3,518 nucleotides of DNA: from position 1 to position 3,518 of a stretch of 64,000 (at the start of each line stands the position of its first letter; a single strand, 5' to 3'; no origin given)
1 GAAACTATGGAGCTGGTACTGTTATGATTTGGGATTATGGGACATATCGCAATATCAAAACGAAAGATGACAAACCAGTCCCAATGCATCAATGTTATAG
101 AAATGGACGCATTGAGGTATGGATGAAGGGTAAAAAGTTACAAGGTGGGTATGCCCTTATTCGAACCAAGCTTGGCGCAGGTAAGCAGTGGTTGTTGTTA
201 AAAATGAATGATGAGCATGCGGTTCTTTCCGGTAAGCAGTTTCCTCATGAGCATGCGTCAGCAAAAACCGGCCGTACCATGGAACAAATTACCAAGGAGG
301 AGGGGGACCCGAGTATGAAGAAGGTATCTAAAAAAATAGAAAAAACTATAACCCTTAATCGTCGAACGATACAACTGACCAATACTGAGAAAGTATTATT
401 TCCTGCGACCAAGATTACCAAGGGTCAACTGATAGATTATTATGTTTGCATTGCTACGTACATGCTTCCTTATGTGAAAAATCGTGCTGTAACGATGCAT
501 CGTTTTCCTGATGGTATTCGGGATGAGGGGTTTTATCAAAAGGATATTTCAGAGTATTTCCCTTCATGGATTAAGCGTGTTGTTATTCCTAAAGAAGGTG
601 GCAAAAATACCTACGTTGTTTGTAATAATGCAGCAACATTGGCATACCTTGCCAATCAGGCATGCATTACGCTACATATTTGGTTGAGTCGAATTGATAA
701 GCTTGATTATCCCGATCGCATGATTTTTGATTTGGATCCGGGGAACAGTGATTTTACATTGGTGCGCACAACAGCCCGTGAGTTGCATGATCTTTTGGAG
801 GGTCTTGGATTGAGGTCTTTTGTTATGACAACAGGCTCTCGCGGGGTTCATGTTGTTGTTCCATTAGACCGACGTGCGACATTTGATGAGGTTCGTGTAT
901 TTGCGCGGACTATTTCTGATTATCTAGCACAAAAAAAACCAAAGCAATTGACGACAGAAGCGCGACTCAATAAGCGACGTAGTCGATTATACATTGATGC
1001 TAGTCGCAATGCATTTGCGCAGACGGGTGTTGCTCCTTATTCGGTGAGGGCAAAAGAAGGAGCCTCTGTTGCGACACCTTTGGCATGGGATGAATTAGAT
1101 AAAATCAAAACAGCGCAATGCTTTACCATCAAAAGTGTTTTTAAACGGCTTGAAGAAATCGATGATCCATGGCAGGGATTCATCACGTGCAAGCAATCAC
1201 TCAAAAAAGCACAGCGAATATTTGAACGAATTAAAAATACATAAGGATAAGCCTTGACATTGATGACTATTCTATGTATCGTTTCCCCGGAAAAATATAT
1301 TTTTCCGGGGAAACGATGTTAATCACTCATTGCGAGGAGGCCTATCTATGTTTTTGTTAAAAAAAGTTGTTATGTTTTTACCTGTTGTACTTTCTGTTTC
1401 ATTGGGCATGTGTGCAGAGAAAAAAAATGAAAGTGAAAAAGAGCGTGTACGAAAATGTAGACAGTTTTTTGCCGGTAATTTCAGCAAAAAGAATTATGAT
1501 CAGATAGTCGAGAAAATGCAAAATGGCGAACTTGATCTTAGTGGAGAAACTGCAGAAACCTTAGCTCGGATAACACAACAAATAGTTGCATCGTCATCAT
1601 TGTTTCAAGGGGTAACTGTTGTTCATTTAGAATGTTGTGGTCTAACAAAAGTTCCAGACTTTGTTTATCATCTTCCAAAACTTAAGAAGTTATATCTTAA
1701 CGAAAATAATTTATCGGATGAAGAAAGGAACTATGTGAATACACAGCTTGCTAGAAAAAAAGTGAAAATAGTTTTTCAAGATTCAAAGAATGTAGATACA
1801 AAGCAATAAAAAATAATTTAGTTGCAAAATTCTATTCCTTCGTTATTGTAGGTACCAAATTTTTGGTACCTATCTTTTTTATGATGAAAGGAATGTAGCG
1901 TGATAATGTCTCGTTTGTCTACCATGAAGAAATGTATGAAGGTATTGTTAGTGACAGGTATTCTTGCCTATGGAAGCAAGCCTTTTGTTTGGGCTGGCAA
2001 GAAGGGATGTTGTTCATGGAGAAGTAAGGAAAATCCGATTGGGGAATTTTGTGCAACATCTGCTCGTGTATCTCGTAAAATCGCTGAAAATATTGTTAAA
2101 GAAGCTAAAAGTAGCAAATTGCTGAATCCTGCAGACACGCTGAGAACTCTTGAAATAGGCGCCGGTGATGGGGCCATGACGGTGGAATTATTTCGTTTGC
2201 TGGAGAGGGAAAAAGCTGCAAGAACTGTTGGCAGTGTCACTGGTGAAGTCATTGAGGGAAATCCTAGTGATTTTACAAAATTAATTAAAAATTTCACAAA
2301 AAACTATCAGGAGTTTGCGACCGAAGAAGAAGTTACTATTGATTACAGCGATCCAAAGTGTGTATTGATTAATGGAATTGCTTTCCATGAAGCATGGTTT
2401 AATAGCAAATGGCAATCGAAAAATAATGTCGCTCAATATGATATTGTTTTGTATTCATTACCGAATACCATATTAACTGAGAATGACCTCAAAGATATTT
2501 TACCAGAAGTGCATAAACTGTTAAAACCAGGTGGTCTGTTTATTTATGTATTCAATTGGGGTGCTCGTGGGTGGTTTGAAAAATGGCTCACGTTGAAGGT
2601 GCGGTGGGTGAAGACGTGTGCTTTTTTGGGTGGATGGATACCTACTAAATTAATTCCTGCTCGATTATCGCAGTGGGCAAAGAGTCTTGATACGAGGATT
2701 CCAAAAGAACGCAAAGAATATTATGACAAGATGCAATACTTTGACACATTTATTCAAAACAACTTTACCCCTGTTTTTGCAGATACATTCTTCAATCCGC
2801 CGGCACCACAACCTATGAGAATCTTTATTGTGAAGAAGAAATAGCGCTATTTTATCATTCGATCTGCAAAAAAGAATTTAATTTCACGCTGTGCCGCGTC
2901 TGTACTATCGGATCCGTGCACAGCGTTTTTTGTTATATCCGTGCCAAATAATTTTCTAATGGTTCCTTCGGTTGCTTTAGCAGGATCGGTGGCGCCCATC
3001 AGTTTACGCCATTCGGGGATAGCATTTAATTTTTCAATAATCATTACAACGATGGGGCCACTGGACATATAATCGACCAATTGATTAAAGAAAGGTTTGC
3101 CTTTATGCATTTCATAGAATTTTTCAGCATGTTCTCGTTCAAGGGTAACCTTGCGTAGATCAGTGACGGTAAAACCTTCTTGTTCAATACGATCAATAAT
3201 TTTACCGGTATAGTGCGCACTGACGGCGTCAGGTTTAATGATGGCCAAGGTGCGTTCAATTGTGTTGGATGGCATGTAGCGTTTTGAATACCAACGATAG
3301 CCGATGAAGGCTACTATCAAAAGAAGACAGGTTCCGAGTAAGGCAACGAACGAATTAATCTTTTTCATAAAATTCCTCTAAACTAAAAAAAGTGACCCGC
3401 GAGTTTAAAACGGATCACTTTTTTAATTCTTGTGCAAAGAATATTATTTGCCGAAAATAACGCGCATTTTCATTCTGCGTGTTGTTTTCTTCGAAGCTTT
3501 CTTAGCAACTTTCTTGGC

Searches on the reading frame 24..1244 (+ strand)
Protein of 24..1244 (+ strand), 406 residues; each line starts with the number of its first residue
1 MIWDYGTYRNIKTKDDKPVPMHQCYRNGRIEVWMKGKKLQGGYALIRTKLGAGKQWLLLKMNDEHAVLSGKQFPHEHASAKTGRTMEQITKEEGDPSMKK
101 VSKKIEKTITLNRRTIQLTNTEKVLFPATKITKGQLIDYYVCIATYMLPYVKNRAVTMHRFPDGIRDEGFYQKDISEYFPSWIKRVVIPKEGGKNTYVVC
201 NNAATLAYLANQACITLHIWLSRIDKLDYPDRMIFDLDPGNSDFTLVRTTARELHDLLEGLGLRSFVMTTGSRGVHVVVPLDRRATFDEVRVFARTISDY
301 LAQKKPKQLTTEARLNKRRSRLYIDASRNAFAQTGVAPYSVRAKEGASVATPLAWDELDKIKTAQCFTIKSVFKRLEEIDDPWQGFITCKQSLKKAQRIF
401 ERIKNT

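Call 17: search_protein_families(library=pfam, proteins=[window:24-1244:+], max_evalue=0.0001)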
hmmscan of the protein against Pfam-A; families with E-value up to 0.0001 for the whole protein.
window:24-1244:+ (406 aa): 3 families
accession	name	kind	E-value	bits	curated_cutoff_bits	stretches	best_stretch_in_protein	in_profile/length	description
PF21686.3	LigD_Prim-Pol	-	9.5e-93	310.9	27.4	1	132-383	1-254/254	LigD, primase-polymerase domain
PF01896.25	DNA_primase_S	-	1.7e-10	42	26.8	1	235-355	1-163/163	DNA primase small subunit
PF13298.12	LigD_N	-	1.7e-05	25.4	31.1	1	1-47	67-107/107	DNA Ligase D 3'-phosphoesterase domain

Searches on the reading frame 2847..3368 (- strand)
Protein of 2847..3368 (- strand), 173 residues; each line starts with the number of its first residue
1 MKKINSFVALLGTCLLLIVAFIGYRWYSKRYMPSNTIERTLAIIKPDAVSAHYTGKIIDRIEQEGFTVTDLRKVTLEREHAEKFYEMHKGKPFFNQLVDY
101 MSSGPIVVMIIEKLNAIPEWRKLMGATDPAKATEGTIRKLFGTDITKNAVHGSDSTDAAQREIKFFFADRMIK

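Call 17: search_protein_families(library=pfam, proteins=[window:2847-3368:-], max_evalue=0.0001)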
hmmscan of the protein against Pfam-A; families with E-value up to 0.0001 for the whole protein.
window:2847-3368:- (173 aa): 1 family
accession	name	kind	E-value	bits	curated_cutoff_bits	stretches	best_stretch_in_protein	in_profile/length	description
PF00334.24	NDK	-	4.6e-56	188.9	27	1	38-170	1-133/135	Nucleoside diphosphate kinase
